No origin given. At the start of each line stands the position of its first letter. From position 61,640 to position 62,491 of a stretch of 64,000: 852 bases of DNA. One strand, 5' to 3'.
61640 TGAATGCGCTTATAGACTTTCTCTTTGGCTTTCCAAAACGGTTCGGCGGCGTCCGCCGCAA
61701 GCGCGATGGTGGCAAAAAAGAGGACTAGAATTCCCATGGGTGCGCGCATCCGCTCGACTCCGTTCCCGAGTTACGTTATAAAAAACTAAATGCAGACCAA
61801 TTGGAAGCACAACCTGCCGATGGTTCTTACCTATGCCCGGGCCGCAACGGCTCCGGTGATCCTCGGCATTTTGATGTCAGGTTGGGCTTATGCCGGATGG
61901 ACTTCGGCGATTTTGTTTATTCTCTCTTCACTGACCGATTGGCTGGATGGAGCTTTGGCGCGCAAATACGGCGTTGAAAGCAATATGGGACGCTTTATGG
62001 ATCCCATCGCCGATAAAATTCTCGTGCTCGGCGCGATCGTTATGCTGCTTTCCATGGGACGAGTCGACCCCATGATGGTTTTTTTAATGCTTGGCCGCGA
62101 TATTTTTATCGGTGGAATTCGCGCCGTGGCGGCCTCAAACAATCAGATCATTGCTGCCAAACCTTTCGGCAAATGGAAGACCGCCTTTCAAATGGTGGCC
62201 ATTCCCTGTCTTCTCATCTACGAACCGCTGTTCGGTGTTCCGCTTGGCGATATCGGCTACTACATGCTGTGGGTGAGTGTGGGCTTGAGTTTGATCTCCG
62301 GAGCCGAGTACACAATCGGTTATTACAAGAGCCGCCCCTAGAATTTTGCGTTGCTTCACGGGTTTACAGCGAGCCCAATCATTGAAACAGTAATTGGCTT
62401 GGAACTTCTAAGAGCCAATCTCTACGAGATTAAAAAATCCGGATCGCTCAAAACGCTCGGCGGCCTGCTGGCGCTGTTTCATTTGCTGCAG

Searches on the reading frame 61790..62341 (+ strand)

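Call 69: search_protein_families(library=pfam, proteins=[window:61790-62341:+], max_evalue=0.00001)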
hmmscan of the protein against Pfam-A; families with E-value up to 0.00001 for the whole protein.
window:61790-62341:+ (183 aa): 1 family
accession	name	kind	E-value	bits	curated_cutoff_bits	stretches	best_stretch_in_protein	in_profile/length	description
PF01066.26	CDP-OH_P_transf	-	2.3e-36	125.9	22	1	8-168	2-151/152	CDP-alcohol phosphatidyltransferase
